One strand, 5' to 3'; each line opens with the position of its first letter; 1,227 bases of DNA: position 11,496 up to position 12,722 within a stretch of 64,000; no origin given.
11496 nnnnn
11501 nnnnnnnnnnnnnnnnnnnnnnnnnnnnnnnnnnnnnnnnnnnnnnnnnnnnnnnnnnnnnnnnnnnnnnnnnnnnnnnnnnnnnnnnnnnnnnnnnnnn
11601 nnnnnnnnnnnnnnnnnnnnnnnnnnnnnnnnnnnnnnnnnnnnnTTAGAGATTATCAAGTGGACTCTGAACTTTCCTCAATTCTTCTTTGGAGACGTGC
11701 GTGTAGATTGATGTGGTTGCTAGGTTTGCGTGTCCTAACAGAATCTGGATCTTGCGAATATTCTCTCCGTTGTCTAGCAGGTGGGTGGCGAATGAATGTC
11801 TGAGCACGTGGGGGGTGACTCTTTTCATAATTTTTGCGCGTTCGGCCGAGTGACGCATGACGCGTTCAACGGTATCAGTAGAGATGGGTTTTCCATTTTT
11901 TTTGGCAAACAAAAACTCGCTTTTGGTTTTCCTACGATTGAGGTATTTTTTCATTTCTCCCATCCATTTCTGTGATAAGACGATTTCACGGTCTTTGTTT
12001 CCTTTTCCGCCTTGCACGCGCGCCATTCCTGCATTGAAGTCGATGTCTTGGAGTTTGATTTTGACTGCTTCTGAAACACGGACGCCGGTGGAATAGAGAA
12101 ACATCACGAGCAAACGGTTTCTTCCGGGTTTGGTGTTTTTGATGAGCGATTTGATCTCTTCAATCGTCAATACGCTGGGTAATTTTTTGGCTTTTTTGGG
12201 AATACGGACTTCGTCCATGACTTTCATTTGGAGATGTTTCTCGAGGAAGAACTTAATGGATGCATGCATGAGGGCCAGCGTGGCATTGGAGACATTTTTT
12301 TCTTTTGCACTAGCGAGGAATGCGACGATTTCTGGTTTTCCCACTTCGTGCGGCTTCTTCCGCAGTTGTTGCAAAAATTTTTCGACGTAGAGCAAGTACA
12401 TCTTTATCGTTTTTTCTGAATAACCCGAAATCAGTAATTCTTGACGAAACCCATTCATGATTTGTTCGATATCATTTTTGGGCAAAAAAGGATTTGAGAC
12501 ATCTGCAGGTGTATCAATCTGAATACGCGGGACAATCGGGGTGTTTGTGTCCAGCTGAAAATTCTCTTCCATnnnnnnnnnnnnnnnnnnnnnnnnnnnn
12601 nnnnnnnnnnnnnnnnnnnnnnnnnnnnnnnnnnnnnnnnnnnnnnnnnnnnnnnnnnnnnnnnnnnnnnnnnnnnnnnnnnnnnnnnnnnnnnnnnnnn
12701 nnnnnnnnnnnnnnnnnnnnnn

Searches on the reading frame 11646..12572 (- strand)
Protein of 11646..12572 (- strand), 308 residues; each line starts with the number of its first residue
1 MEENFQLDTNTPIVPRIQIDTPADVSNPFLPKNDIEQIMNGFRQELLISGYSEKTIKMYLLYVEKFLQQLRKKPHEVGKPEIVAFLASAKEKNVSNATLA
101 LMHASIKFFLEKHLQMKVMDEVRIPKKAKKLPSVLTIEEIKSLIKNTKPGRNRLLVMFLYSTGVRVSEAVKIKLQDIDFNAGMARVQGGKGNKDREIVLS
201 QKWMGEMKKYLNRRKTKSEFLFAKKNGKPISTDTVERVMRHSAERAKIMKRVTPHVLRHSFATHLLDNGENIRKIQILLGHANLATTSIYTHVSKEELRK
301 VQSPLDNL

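Call 7: search_protein_families(library=pfam, proteins=[window:11646-12572:-], max_evalue=0.1)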
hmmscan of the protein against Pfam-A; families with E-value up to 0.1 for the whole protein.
window:11646-12572:- (308 aa): 4 families
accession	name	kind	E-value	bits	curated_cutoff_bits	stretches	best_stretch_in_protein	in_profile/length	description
PF00589.27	Phage_integrase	-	5.3e-48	163.5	27.1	1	134-296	2-171/172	Phage integrase family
PF13495.12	Phage_int_SAM_4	-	1.7e-14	54.4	27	1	39-117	2-82/85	Phage integrase, N-terminal SAM-like domain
PF02899.23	Phage_int_SAM_1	-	2e-06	28.4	22.3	1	45-110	7-76/83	Phage integrase, N-terminal SAM-like domain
PF21799.2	MurD-like_N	-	0.036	14.8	27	0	105-134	15-44/88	Mur ligase MurD-like, N-terminal domain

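Call 8: search_protein_families(library=ncbifam, proteins=[window:11646-12572:-], max_evalue=0.1)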
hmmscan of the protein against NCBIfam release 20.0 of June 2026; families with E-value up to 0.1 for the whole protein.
window:11646-12572:- (308 aa): 13 families
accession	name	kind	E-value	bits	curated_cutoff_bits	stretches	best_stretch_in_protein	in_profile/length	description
NF040815.2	recomb_XerA_Arch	equivalog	1.7e-79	267.1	220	1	41-301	2-262/263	site-specific tyrosine recombinase/integron integrase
TIGR02225.1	recomb_XerD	equivalog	2.3e-64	217.5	329.6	1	45-302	6-283/290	site-specific tyrosine recombinase XerD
TIGR02224.1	recomb_XerC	equivalog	3.8e-64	216.9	335.15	1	49-301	11-285/295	tyrosine recombinase XerC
TIGR02249.1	integrase_gron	subfamily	8.6e-63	212.6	265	2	39-216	2-182/315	integron integrase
NF001399.0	PRK00283.1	subfamily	7.3e-61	206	279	1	39-302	9-292/300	tyrosine recombinase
NF011946.0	PRK15417.1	equivalog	4e-43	147.9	435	2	36-215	14-196/337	integron integrase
NF002331.0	PRK01287.1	subfamily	3e-41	141.6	371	1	98-302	103-321/365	site-specific tyrosine recombinase XerC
NF003462.0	PRK05084.1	equivalog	4.9e-26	91.3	267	1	151-301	196-352/360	tyrosine recombinase XerS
NF007370.0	PRK09870.1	subfamily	8.3e-20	71.3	221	1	130-292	8-178/200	tyrosine-type DNA invertase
NF007371.0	PRK09871.1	subfamily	2.9e-14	53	222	1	141-292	13-173/198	tyrosine-type DNA invertase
NF002685.0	PRK02436.1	equivalog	5.8e-09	36.1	178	1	68-286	35-239/245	site-specific tyrosine recombinase XerD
NF040693.1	recomb_GmtY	equivalog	6.4e-09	35.6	340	1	208-300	337-439/441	gamma-mobile-trio recombinase GmtY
NF041502.1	integrase_1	equivalog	0.0011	17.8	350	1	214-302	281-369/484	site-specific integrase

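Call 11: find_encoding_contigs(protein=window:11646-12572:-, flank=10000, max_places=10)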
Protein window:11646-12572:- (308 aa): no gene with exactly this product is on record in the collection.

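Call 12: find_homologous_proteins(query=window:11646-12572:-, max_evalue=1e-20)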
Query window:11646-12572:- (308 aa): 7075 proteins with E <= 1e-20 among 8000 candidates; the best 120 are listed.
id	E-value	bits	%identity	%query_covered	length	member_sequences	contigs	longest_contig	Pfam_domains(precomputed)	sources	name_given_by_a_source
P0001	8.0e-173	591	90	100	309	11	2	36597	PF13495.13,PF00589.28,PF02899.24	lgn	-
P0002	2.3e-149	515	78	100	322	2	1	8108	PF13495.13,PF00589.28,PF02899.24,PF22823.3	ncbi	-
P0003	7.1e-129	447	67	97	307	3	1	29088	PF13495.13,PF00589.28,PF02899.24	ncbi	-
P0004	9.2e-129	447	67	99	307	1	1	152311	PF13495.13,PF00589.28,PF02899.24,PF22823.3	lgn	-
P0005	1.8e-127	443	68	94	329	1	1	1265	PF13495.13,PF00589.28,PF02899.24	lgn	-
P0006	5.6e-127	441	67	97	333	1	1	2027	PF13495.13,PF00589.28,PF02899.24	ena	-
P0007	5.5e-126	438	67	95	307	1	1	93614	PF13495.13,PF00589.28,PF02899.24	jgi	jgi:integrase/recombinase XerD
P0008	2.1e-124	433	64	98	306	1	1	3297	PF13495.13,PF00589.28,PF02899.24,PF22823.3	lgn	-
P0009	1.0e-123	430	67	94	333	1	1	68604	PF13495.13,PF00589.28,PF02899.24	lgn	-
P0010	1.0e-122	427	63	100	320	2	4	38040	PF13495.13,PF00589.28,PF02899.24,PF22823.3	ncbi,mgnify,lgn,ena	mgnify:FL=1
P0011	4.5e-122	425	68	90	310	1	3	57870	PF13495.13,PF00589.28,PF02899.24,PF22823.3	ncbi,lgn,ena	ncbi:MAG: site-specific tyrosine recombinase/integron integrase [archaeon]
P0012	1.6e-121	423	69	89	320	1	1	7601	PF13495.13,PF00589.28,PF02899.24,PF22823.3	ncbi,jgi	jgi:integrase/recombinase XerD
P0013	3.4e-121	422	63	98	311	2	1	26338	PF13495.13,PF00589.28,PF02899.24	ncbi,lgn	-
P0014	6.1e-121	421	63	100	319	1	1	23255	PF13495.13,PF00589.28,PF02899.24,PF22823.3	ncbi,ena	-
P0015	6.3e-121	421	63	98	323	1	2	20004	PF13495.13,PF00589.28,PF02899.24,PF22823.3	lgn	-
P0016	8.0e-121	421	68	89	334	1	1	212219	PF13495.13,PF00589.28,PF02899.24,PF22823.3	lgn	-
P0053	9.2e-100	352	58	89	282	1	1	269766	PF13495.13,PF00589.28,PF02899.24,PF22823.3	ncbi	ncbi:MAG: site-specific tyrosine recombinase/integron integrase [Candidatus Diapherotrites archaeon]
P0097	4.9e-97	343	57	88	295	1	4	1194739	PF13495.13,PF00589.28,PF02899.24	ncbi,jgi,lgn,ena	-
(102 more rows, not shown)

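Call 13: find_encoding_contigs(protein=P0001, flank=10000, max_places=3)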
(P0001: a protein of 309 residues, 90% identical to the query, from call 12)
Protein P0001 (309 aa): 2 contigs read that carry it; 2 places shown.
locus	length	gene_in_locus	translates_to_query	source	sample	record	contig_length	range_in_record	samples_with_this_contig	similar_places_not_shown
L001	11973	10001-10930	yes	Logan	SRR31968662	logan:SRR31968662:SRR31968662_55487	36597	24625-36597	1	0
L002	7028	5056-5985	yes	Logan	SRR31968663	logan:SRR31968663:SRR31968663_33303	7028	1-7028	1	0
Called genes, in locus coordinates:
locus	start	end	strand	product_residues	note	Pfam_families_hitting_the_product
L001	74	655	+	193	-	PF24656:CEPT76_peptidase (faint)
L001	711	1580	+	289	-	-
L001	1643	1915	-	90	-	PF05239:PRC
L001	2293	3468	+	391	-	PF04055:Radical_SAM, PF08608:Wyosine_form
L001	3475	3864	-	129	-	-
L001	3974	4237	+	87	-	-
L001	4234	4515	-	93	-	-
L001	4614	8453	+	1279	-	-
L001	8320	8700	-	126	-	-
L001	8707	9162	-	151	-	-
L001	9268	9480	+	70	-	-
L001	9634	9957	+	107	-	-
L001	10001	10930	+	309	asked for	PF13495:Phage_int_SAM_4, PF02899:Phage_int_SAM_1 (faint), PF00589:Phage_integrase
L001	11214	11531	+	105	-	PF05239:PRC (weak)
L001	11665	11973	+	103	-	?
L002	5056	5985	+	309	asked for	PF13495:Phage_int_SAM_4, PF02899:Phage_int_SAM_1 (faint), PF00589:Phage_integrase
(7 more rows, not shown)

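Call 14: find_encoding_contigs(protein=P0004, flank=10000, max_places=2)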
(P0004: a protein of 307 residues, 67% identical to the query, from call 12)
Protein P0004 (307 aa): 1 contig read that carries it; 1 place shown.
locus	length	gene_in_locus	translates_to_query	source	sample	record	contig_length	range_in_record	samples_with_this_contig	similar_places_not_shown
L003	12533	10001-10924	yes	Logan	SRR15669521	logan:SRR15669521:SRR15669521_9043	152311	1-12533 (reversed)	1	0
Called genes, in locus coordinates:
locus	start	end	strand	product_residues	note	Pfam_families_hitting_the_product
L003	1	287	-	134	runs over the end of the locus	-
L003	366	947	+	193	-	PF24656:CEPT76_peptidase (weak)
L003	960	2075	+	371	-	PF05833:NFACT_N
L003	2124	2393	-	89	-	PF05239:PRC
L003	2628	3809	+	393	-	PF04055:Radical_SAM, PF08608:Wyosine_form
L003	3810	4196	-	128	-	-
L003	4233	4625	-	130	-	-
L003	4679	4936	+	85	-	-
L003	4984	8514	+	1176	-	-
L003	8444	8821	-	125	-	-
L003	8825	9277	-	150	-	-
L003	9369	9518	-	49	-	-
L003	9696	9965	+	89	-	-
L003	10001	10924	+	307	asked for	PF02899:Phage_int_SAM_1 (weak), PF13495:Phage_int_SAM_4, PF22823:MrpR_C_cat (faint), PF00589:Phage_integrase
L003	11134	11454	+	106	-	PF05239:PRC (weak)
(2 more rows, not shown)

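Call 15: find_encoding_contigs(protein=P0003, flank=10000, max_places=2)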
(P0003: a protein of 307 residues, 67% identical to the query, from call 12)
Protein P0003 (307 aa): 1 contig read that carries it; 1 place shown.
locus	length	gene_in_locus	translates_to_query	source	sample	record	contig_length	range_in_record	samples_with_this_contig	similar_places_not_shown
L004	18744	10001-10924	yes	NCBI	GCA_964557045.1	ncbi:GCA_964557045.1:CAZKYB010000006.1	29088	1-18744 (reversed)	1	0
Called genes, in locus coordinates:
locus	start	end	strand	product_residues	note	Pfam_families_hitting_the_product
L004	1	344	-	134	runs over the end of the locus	-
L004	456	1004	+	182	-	PF24656:CEPT76_peptidase (weak)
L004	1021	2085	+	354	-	PF05833:NFACT_N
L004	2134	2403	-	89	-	PF05239:PRC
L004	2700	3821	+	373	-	PF04055:Radical_SAM, PF08608:Wyosine_form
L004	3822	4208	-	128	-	-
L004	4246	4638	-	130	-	-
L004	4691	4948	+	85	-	-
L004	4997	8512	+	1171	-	-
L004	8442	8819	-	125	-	-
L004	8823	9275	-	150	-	-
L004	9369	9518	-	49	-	-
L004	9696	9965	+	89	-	-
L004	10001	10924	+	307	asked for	PF02899:Phage_int_SAM_1 (weak), PF13495:Phage_int_SAM_4, PF00589:Phage_integrase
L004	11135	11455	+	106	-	PF05239:PRC (weak)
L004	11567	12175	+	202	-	-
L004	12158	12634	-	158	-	-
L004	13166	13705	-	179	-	PF02002:TFIIE_alpha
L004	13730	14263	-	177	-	PF01994:Trm56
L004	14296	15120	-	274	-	-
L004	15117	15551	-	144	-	-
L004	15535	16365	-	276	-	-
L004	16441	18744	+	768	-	?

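Call 23: find_encoding_contigs(protein=P0016, flank=10000, max_places=1)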
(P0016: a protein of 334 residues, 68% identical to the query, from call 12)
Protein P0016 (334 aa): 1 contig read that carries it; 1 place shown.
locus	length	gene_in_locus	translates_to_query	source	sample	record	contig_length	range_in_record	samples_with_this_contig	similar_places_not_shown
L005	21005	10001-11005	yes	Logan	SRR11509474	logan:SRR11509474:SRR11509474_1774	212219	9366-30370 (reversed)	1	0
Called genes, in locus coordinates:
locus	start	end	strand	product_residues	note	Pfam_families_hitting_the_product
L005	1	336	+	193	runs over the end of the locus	PF04473:DUF553 (weak)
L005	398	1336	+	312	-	PF05833:NFACT_N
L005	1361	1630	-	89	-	PF05239:PRC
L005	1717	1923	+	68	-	-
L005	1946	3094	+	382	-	PF04055:Radical_SAM, PF08608:Wyosine_form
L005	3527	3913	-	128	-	-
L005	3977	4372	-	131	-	-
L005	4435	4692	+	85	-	-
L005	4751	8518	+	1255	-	-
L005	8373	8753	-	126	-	-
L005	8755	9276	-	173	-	-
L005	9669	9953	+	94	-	-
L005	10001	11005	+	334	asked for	PF02899:Phage_int_SAM_1, PF13495:Phage_int_SAM_4, PF00589:Phage_integrase, PF22823:MrpR_C_cat (weak)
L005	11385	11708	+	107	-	PF05239:PRC (weak)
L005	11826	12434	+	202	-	-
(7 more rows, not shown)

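Call 24: find_encoding_contigs(protein=P0097, flank=10000, max_places=1)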
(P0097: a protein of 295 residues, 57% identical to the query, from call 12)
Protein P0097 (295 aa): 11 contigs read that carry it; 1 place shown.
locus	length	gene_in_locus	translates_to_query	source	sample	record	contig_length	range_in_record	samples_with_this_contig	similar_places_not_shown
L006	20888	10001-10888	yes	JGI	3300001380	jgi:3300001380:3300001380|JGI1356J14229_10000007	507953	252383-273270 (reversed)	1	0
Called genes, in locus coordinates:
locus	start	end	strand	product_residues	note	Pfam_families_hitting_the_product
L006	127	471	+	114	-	-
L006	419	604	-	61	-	-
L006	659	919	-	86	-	-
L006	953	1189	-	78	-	-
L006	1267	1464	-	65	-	-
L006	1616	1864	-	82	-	-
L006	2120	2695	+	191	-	-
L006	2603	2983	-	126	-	PF01541:GIY-YIG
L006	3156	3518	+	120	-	-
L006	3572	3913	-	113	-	-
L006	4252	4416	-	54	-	PF23477:zf_Tbcl_2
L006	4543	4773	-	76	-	-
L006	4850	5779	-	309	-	PF01207:Dus, PF01180:DHO_dh (faint), PF00977:His_biosynth (faint)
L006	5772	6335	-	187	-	PF13529:Peptidase_C39_2 (faint), PF03412:Peptidase_C39, PF11814:DUF3335 (faint)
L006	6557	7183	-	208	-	-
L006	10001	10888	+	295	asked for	PF02899:Phage_int_SAM_1 (weak), PF13495:Phage_int_SAM_4, PF00589:Phage_integrase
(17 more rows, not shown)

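Call 25: find_encoding_contigs(protein=P0053, flank=10000, max_places=1)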
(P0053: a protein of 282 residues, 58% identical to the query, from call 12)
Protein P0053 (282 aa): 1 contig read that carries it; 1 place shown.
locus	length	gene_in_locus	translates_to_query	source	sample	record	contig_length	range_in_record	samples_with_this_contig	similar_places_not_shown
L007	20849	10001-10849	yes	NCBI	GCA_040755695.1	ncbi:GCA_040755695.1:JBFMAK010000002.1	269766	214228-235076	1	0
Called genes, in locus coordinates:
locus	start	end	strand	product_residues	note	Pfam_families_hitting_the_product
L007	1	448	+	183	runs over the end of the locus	PF02441:Flavoprotein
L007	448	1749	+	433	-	PF20695:UbiD_N, PF01977:UbiD, PF20696:UbiD_C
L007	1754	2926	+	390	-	PF04412:AcnX, PF28403:AcnX_2nd, PF28406:AcnX_3rd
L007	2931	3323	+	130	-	PF01989:AcnX_swivel_put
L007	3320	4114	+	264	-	PF00696:AA_kinase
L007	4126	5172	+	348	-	PF01070:FMN_dh, PF00478:IMPDH (faint), PF01180:DHO_dh (faint), PF01070:FMN_dh, PF01645:Glu_synthase (weak)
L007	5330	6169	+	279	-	PF02661:Fic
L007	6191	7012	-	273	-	PF04414:tRNA_deacylase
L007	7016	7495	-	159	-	-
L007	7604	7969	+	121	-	-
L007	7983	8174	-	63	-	-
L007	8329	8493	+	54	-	-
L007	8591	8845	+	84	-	PF01998:DUF131 (weak)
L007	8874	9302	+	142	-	-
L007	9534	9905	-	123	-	PF03479:PCC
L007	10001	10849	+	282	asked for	PF02899:Phage_int_SAM_1, PF13495:Phage_int_SAM_4, PF00589:Phage_integrase, PF22823:MrpR_C_cat (weak)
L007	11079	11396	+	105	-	PF05239:PRC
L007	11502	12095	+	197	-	-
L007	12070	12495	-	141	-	-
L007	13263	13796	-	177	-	PF02002:TFIIE_alpha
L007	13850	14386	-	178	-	PF01994:Trm56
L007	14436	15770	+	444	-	PF02403:Seryl_tRNA_N, PF00587:tRNA-synt_2b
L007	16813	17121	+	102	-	PF00293:NUDIX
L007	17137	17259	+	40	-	-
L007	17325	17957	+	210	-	PF14528:LAGLIDADG_3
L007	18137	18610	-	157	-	PF17013:Acetyltransf_15 (weak), PF00583:Acetyltransf_1, PF13673:Acetyltransf_10, PF13508:Acetyltransf_7 (weak)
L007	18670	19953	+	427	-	PF00709:Adenylsucc_synt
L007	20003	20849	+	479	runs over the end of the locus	PF13522:GATase_6, PF13537:GATase_7, PF00156:Pribosyltran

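Call 44: find_related_loci(query=A2, collection=genome_contigs, flank=10000)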
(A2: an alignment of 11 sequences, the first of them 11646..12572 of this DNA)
Query A2 (308 aa) in genome_contigs; peptide patterns used: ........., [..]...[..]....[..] (x = any residue, [..] = any of these).
600 stretches matched a pattern (row limit reached: there are more); 600 encode a relative of the query (tblastn E <= 1e-3); the best 80 are kept; 80 distinct loci.
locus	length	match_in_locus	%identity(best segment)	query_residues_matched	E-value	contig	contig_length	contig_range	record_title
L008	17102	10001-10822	47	35-308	4e-89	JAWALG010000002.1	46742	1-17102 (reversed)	MAG: Candidatus Iainarchaeum archaeon isolate SRBZ-1_202007_bins_46 SRBZ-1_202007_bins_46_scaffold_2, whole genome shotg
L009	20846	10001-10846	40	21-306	5e-59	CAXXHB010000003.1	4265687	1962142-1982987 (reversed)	MAG: Spirochaetota bacterium isolate 9c02a98b-b84c-44b5-ab69-c94782187e37 genome assembly, contig: contig_3, whole genom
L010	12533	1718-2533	39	36-308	1e-57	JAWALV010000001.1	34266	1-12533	MAG: Candidatus Pacearchaeota archaeon isolate SRBZ-1_202007_bins_96 SRBZ-1_202007_bins_96_scaffold_1, whole genome shot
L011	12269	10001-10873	38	21-308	5e-56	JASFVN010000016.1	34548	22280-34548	MAG: Gemmatimonadota bacterium isolate D1105M20metaG_Bin_353 D1105M20metaG_FD_scaffold_252_c1, whole genome shotgun sequ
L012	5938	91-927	38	26-305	2e-53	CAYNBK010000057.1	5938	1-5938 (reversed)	MAG TPA_asm: uncultured Pseudomonadales bacterium isolate binchicken_co387_550 genome assembly, contig: NODE_19368_lengt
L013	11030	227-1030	37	36-308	3e-52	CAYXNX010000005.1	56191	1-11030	MAG TPA_asm: Candidatus Woesearchaeota archaeon isolate SRP252850_co1_133 genome assembly, contig: NODE_716_length_56191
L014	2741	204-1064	34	26-308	6e-52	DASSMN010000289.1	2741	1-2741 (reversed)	MAG TPA_asm: Gemmatimonadales bacterium isolate SMAG_U1199 k141_273931, whole genome shotgun sequence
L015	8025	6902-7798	36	13-308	2e-51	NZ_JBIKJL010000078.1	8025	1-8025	MAG: Flavobacterium sp. isolate ME2014-06-24_3300034108_group5_bin32 Rohwer_bin882_scaffold_6461_c1, whole genome shotgu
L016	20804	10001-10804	36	40-306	2e-51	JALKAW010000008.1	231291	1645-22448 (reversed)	Flavobacteriaceae bacterium S0862 scaffold8_size231291, whole genome shotgun sequence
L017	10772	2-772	40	54-308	3e-51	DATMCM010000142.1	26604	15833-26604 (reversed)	MAG TPA_asm: Blastocatellia bacterium isolate SMAG_U13382 k141_11397, whole genome shotgun sequence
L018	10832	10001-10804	38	42-308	2e-50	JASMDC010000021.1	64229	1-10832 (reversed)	MAG: Candidatus Undinarchaeales archaeon isolate ETNP3_MAG_31 NODE_21_length_64229_cov_5.899052, whole genome shotgun se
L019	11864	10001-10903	35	2-308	4e-50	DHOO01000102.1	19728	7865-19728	MAG TPA_asm: Firmicutes bacterium UBA5388 UBA5388_contig_9268, whole genome shotgun sequence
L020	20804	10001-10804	38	42-308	5e-49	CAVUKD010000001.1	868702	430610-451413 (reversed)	MAG: uncultured Cryomorphaceae bacterium isolate MFD01721.bin.1.2 genome assembly, contig: contig_10128, whole genome sh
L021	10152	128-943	32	33-305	8e-48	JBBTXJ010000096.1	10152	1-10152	MAG: Patescibacteria group bacterium isolate H51-bin222_1 H51_bin222_1_000000000096, whole genome shotgun sequence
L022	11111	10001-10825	37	36-308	1e-47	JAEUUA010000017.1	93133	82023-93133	MAG: Cyclobacteriaceae bacterium isolate new MAG-343 k141_4497762, whole genome shotgun sequence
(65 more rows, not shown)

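Call 53: search_protein_families(library=phrogs, proteins=[window:11646-12572:-], max_evalue=0.01)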
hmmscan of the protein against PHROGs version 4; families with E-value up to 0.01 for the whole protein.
window:11646-12572:- (308 aa): 8 families
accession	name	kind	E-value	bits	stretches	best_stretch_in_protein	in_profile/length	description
phrog_1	-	integration and excision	1.5e-53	184.1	1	49-306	180-448/611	integrase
phrog_216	-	integration and excision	6.8e-47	161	1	90-303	15-234/301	integrase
phrog_7685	-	integration and excision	7.9e-14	52.8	1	193-305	127-235/240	integrase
phrog_7269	-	integration and excision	1.8e-12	48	1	231-300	9-76/89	integrase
phrog_5127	-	integration and excision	2.2e-10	41.6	1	41-175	125-237/355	integrase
phrog_23271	-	unknown function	7.3e-07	30.1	1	251-298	8-54/67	-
phrog_34557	-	integration and excision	0.0015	19.3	1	224-296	99-169/183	integrase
phrog_5830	-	integration and excision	0.0021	18.3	1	122-237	102-210/318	integrase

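Call 90: search_solved_structures(query=window:11646-12572:-, max_evalue=1e-10)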
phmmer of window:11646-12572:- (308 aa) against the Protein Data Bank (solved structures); distinct sequences matched with E-value up to 1e-10: 10.
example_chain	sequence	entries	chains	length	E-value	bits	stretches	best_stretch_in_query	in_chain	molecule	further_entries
4a8e_A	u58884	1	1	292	2.4e-49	171.6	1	41-300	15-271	PROBABLE TYROSINE RECOMBINASE XERC-LIKE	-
5hxy_A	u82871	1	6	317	1.5e-44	155.9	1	46-301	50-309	Tyrosine recombinase XerA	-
2a3v_A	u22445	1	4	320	1.9e-37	132.6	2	42-213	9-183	site-specific recombinase IntI4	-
1a0p_A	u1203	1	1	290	2.4e-29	106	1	111-301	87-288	SITE-SPECIFIC RECOMBINASE XERD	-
5dcf_A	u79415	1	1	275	4.7e-28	101.8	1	149-302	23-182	Tyrosine recombinase XerD,DNA translocase FtsK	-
9i5v_14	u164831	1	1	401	5.2e-27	98.3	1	74-302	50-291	Ribosome-associated translation inhibitor RaiA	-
5jjv_A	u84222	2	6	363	2e-17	66.9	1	145-302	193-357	Tyrosine recombinase XerH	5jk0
5c6k_A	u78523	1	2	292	6.7e-12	48.8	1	126-300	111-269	Integrase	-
5dor_A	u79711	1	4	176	1.1e-11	48.1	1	135-300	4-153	Integrase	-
3nkh_A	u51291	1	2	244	1.8e-11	47.4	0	210-302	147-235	Integrase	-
